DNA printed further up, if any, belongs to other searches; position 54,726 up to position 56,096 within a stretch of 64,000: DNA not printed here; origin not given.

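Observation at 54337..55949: Radical SAM/SPASM enzyme immediately preceded by two tandem paralogous small membrane-anchored peptides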

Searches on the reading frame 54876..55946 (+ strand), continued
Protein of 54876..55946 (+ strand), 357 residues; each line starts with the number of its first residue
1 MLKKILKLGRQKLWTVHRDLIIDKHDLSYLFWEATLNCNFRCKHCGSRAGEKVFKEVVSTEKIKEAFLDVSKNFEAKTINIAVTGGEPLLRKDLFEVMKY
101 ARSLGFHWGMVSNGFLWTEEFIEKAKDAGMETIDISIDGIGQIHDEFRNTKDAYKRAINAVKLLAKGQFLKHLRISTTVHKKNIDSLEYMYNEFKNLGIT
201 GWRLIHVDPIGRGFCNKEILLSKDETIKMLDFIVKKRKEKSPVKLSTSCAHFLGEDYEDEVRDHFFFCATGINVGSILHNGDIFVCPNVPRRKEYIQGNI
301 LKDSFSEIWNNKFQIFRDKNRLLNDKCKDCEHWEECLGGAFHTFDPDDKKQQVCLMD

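Call 12: search_protein_families(library=ncbifam, proteins=[L071:4001-4978:+, L057:4001-4969:+, L041:4001-5053:+], max_evalue=0.1)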
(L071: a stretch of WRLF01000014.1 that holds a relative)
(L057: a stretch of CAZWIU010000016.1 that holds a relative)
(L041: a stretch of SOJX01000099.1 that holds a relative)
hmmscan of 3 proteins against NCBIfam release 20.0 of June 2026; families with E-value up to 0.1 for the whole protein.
L071:4001-4978:+ (326 aa): 70 families (the best 25 are shown)
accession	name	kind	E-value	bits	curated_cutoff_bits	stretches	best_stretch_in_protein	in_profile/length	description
TIGR04133.1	rSAM_w_lipo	hypoth_equivalog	2.2e-137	457.7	425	1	1-325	21-344/350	TIGR04133 family radical SAM/SPASM protein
TIGR04103.1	rSAM_nif11_3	equivalog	9e-33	113.5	725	1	3-311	4-325/412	nif11-class peptide radical SAM maturase 3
TIGR04055.1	rSAM_NirJ2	equivalog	1.5e-31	110.2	500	1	7-310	3-303/326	putative heme d1 biosynthesis radical SAM protein NirJ2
TIGR03913.1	rad_SAM_trio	equivalog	3.1e-31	108.3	591.75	1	6-312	21-336/477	GDL motif peptide-associated radical SAM/SPASM maturase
TIGR04053.2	TIGR04053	equivalog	3.6e-30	105.4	395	1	6-219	10-221/366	TIGR04053 family radical SAM/SPASM domain-containing protein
TIGR03962.1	mycofact_rSAM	equivalog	1.4e-28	100.1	265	1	6-312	14-314/339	mycofactocin radical SAM maturase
TIGR04545.1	rSAM_ahbD_hemeb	equivalog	4.3e-28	98.7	500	1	7-310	3-317/339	heme b synthase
TIGR04303.1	GeoRSP_rSAM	equivalog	6.9e-27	94.9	400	1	7-311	8-306/325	GeoRSP system radical SAM/SPASM protein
TIGR04051.1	rSAM_NirJ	equivalog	1.2e-23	83.7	515.45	1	7-214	5-208/354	heme d1 biosynthesis radical SAM protein NirJ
TIGR04340.1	rSAM_ACGX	hypoth_equivalog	1.9e-23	83.3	400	1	8-310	7-319/341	radical SAM/SPASM domain protein, ACGX system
TIGR04054.1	rSAM_NirJ1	equivalog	3.1e-23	82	650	2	7-213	39-241/387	putative heme d1 biosynthesis radical SAM protein NirJ1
TIGR04546.1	rSAM_ahbC_deAc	equivalog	3.2e-23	82.2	650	1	7-210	42-241/390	12,18-didecarboxysiroheme deacetylase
TIGR04347.1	pseudo_SAM_Halo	equivalog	6.7e-22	78.3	525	2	7-214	41-244/390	TIGR04347 family pseudo-SAM/SPASM protein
TIGR04250.1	SCM_rSAM_ScmE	equivalog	8.8e-22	77.5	400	1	9-310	8-326/358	SynChlorMet cassette radical SAM/SPASM protein ScmE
TIGR04251.1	SCM_rSAM_ScmF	equivalog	5.2e-19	68.9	400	1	2-311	2-321/353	SynChlorMet cassette radical SAM/SPASM protein ScmF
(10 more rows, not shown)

L057:4001-4969:+ (323 aa): 71 families (the best 25 are shown)
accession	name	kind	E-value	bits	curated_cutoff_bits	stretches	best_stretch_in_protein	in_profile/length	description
TIGR04133.1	rSAM_w_lipo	hypoth_equivalog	1.1e-137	458.7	425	1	1-323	21-344/350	TIGR04133 family radical SAM/SPASM protein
TIGR04103.1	rSAM_nif11_3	equivalog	1.4e-38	132.6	725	1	3-273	4-282/412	nif11-class peptide radical SAM maturase 3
TIGR04545.1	rSAM_ahbD_hemeb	equivalog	1.6e-34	119.9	500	1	7-307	3-316/339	heme b synthase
TIGR04055.1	rSAM_NirJ2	equivalog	1.3e-33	116.9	500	1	7-307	3-302/326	putative heme d1 biosynthesis radical SAM protein NirJ2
TIGR03913.1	rad_SAM_trio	equivalog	1.2e-31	109.6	591.75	1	6-306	21-332/477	GDL motif peptide-associated radical SAM/SPASM maturase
TIGR04053.2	TIGR04053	equivalog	1.8e-31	109.7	395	1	6-218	10-222/366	TIGR04053 family radical SAM/SPASM domain-containing protein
TIGR04303.1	GeoRSP_rSAM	equivalog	8.5e-27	94.6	400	1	8-308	9-305/325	GeoRSP system radical SAM/SPASM protein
TIGR04546.1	rSAM_ahbC_deAc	equivalog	1.1e-26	93.5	650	1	7-210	42-243/390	12,18-didecarboxysiroheme deacetylase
TIGR04051.1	rSAM_NirJ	equivalog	1.8e-26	92.9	515.45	1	7-205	5-201/354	heme d1 biosynthesis radical SAM protein NirJ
TIGR03962.1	mycofact_rSAM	equivalog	6.6e-26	91.3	265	1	6-309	14-313/339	mycofactocin radical SAM maturase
TIGR04347.1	pseudo_SAM_Halo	equivalog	4.5e-22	78.8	525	1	7-203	41-235/390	TIGR04347 family pseudo-SAM/SPASM protein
TIGR04317.1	W_rSAM_matur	equivalog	6.1e-22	78.2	380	1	2-208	2-212/349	tungsten cofactor oxidoreductase radical SAM maturase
TIGR04054.1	rSAM_NirJ1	equivalog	4.5e-21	74.9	650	1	7-208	39-238/387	putative heme d1 biosynthesis radical SAM protein NirJ1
TIGR04340.1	rSAM_ACGX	hypoth_equivalog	4.1e-20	72.3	400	1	8-306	7-317/341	radical SAM/SPASM domain protein, ACGX system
TIGR02109.1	PQQ_syn_pqqE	equivalog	4.3e-17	62.1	381.35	1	6-302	9-305/358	pyrroloquinoline quinone biosynthesis protein PqqE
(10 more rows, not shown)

L041:4001-5053:+ (351 aa): 81 families (the best 25 are shown)
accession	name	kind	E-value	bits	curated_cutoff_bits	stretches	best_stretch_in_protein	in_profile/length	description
TIGR04133.1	rSAM_w_lipo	hypoth_equivalog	4.6e-105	351.4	425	1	12-344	9-338/350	TIGR04133 family radical SAM/SPASM protein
TIGR04103.1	rSAM_nif11_3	equivalog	3.1e-40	138.1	725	1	24-334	2-313/412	nif11-class peptide radical SAM maturase 3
TIGR04545.1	rSAM_ahbD_hemeb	equivalog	2.9e-39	135.5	500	2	30-238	3-207/339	heme b synthase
TIGR04053.2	TIGR04053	equivalog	2.5e-38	132.3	395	1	28-235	9-213/366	TIGR04053 family radical SAM/SPASM domain-containing protein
TIGR04051.1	rSAM_NirJ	equivalog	4.9e-37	127.7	515.45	2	30-239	5-209/354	heme d1 biosynthesis radical SAM protein NirJ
TIGR03962.1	mycofact_rSAM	equivalog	1.5e-36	126.3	265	1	29-337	14-313/339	mycofactocin radical SAM maturase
TIGR04055.1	rSAM_NirJ2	equivalog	3.4e-33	115.5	500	1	30-333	3-300/326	putative heme d1 biosynthesis radical SAM protein NirJ2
TIGR04054.1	rSAM_NirJ1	equivalog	8.4e-33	113.5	650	2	29-235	38-239/387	putative heme d1 biosynthesis radical SAM protein NirJ1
TIGR03913.1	rad_SAM_trio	equivalog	5.9e-32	110.7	591.75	1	28-335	20-333/477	GDL motif peptide-associated radical SAM/SPASM maturase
TIGR04546.1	rSAM_ahbC_deAc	equivalog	6.8e-30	104.1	650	2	25-235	37-242/390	12,18-didecarboxysiroheme deacetylase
NF045574.1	sacti_mat_StsB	exception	1.1e-29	103.6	625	1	20-215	89-278/466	StsB family radical SAM/SPASM domain sactipeptide maturase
NF050035.1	rSAM_WgK_link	exception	1e-28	100.4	650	2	34-216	16-194/367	radical SAM/SPASM peptide maturase WgkB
TIGR04347.1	pseudo_SAM_Halo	equivalog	1.1e-28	100.6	525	1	26-336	37-364/390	TIGR04347 family pseudo-SAM/SPASM protein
TIGR04251.1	SCM_rSAM_ScmF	equivalog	1.1e-24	87.5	400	1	24-334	1-318/353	SynChlorMet cassette radical SAM/SPASM protein ScmF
TIGR04340.1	rSAM_ACGX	hypoth_equivalog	2.9e-23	82.6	400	1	31-335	7-318/341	radical SAM/SPASM domain protein, ACGX system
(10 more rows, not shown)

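Call 30: search_solved_structures(query=window:54876-55946:+, max_evalue=0.00001)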
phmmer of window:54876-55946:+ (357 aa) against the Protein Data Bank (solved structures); distinct sequences matched with E-value up to 0.00001: 7.
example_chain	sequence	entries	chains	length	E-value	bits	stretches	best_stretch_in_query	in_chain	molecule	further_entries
6efn_A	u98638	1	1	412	1.6e-16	63.7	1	33-216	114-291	Sporulation killing factor maturation protein SkfB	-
7tol_A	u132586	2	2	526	3.3e-10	42.9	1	33-142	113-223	glycerol dibiphytanyl glycerol tetraether - macrocyclic archaeol synthase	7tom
7vob_C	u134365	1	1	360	1.4e-09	40.8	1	29-204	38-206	Cytosylglucuronate decarboxylase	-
7voc_C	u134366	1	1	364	1.4e-09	40.8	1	29-204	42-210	Cytosylglucuronate decarboxylase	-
2fb2_A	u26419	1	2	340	7.2e-08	35.2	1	33-230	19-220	Molybdenum cofactor biosynthesis protein A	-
6c8v_A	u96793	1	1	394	8.2e-08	35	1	31-339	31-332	Coenzyme PQQ synthesis protein E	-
1tv7_A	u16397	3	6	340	8.5e-08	34.9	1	33-230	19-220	Molybdenum cofactor biosynthesis protein A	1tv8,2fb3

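Call 48: find_encoding_contigs(protein=window:54876-55946:+, flank=3000, max_places=3)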
Protein window:54876-55946:+ (357 aa): 10 contigs read that carry it; 3 places shown.
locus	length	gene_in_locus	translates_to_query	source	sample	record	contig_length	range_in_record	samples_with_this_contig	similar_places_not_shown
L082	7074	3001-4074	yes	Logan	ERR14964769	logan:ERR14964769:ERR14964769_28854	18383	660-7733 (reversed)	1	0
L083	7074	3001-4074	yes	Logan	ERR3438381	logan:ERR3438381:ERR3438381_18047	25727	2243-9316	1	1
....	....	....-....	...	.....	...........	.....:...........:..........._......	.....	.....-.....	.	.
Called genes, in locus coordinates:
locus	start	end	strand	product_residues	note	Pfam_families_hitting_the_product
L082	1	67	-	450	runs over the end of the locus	-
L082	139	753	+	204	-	-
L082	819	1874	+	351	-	-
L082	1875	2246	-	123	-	PF05901:Excalibur (weak)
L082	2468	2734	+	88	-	-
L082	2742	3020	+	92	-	-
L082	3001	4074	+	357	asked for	PF04055:Radical_SAM, PF13353:Fer4_12 (weak), PF13186:SPASM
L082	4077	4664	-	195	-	-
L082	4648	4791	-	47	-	-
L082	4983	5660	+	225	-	-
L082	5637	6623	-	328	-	-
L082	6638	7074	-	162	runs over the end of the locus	PF01625:PMSR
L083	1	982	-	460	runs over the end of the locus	-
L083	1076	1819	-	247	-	-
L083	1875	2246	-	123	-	PF05901:Excalibur (weak)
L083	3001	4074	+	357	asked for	PF04055:Radical_SAM, PF13353:Fer4_12 (weak), PF13186:SPASM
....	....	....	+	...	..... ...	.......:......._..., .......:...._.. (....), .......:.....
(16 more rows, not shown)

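Call 52: find_encoding_contigs(protein=P0002, flank=3000, max_places=2)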
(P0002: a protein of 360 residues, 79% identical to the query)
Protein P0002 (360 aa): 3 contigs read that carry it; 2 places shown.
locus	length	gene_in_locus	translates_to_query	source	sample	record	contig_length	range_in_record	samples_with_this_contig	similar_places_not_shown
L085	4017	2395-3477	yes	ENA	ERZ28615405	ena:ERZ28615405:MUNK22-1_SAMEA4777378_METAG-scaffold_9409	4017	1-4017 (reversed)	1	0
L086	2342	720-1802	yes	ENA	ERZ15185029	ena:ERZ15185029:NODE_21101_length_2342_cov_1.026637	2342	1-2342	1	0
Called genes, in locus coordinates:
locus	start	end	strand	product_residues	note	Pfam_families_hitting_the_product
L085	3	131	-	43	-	?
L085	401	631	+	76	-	-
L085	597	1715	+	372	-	-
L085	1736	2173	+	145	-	-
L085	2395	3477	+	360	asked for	PF04055:Radical_SAM, PF13353:Fer4_12 (faint), PF13186:SPASM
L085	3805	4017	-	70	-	?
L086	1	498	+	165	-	?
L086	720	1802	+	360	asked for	PF04055:Radical_SAM, PF13353:Fer4_12 (faint), PF13186:SPASM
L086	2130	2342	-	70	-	?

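Call 53: find_encoding_contigs(protein=P0009, flank=3000, max_places=1)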
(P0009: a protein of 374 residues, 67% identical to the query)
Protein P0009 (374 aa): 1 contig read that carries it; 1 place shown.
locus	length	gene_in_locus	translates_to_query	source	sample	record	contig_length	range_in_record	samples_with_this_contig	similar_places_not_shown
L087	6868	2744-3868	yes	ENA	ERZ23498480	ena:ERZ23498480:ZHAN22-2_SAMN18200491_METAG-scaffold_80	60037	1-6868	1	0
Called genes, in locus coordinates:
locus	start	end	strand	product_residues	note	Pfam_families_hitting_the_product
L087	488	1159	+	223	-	-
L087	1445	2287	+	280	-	PF02498:Bro-N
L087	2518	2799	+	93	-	-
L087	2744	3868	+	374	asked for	PF04055:Radical_SAM, PF13353:Fer4_12, PF13186:SPASM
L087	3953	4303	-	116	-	-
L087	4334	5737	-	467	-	PF08245:Mur_ligase_M, PF02875:Mur_ligase_C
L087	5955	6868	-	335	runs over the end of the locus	PF02388:FemAB, PF13480:Acetyltransf_6, PF02388:FemAB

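Call 74: predict_structure(alignment_id=A1)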
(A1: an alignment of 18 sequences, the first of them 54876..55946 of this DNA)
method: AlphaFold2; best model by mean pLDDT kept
length: 357 residues; sequences in the alignment: 18
mean_pLDDT: 86.3   pTM: 0.87
mean pLDDT of the five models: 86.3, 84.9, 83.7, 83.5, 78.8
residues with pLDDT >= 90: 187; 70-90: 131; 50-70: 29; < 50: 10
segments of 3 or more residues with pLDDT < 50: 48-52, 212-215
pLDDT, mean of each block of 10 residues (from residue 1): 81 85 92 68 54 66 97 97 77 93 98 90 96 95 90 95 96 94 96 97 80 60 91 96 87 85 84 90 85 87 96 88 83 78 78 76
secondary structure, 60 per line:
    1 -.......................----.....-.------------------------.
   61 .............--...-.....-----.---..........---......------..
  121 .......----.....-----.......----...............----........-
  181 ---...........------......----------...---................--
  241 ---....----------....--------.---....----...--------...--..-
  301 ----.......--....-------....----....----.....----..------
elements in order: H2-24 E29-33 H60-73 E80-84 H94-103 E107-112 H119-127 E132-136 H142-148 H153-167 E172-179 H184-194 E201-206 H223-238 E244-247 H258-261 E274-277 E282-284 H305-311 H314-317 H325-328 H333-336

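Call 76: fold_search(model_id=the predicted structure, library=pdb)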
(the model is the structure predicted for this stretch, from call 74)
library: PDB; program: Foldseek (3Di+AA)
matches with E <= 10: 1532; with E <= 0.001: 165
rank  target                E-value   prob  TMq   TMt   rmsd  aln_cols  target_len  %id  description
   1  6efn                  7.5e-16  1.00  0.66  0.61   4.5       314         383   23  Structure of a RiPP maturase, SkfB (released 2018-10-24)
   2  4k39_A                1.6e-13  1.00  0.67  0.67   4.7       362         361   20  Native anSMEcpe with bound AdoMet and Cp18Cys peptide (released 2013-05-08)
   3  4k37_B                2.4e-13  1.00  0.69  0.68   4.5       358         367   19  Native anSMEcpe with bound AdoMet (released 2013-05-08)
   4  4k36_B                2.4e-13  1.00  0.68  0.67   4.7       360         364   19  His6 tagged anSMEcpe with bound AdoMet (released 2013-05-08)
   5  5v1s_A                6.7e-13  1.00  0.73  0.62   4.3       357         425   14  Crystal structure of Streptococcus suis SuiB bound to S-adenosylmethionine (released 2017-08-30)
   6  5v1t_A                8.0e-13  1.00  0.70  0.58   4.7       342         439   15  Crystal structure of Streptococcus suis SuiB bound to precursor peptide SuiA (released 2017-08-30)
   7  4k37_A                8.0e-13  1.00  0.70  0.69   4.5       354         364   19  Native anSMEcpe with bound AdoMet (released 2013-05-08)
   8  5v1s_B                8.5e-13  1.00  0.69  0.59   4.2       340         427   14  Crystal structure of Streptococcus suis SuiB bound to S-adenosylmethionine (released 2017-08-30)
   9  5v1q_A                1.5e-12  1.00  0.68  0.57   4.6       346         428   16  Crystal structure of Streptococcus suis SuiB (released 2017-08-30)
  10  7vob                  4.8e-12  1.00  0.61  0.66   5.5       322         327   19  The crystal structure of a Radical SAM Enzyme BlsE involved in the Biosynthesis of Blasticidin S (released 2022-05-04)
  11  5v1q_B                8.3e-12  1.00  0.69  0.57   4.4       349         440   15  Crystal structure of Streptococcus suis SuiB (released 2017-08-30)
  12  8hzv_C                1.1e-10  1.00  0.61  0.47   5.2       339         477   14  The crystal structure of a Radical SAM Enzyme DesII (released 2024-07-10)
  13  6q2p_B                1.2e-10  1.00  0.55  0.66   5.6       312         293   15  Crystal structure of mouse viperin bound to cytidine triphosphate and S-adenosylhomocysteine (released 2020-01-22)
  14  6c8v                  1.6e-10  1.00  0.62  0.70   4.5       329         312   13  X-ray structure of PqqE from Methylobacterium extorquens (released 2018-02-14)
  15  8hzv_A                2.1e-10  1.00  0.59  0.46   5.7       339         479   14  The crystal structure of a Radical SAM Enzyme DesII (released 2024-07-10)
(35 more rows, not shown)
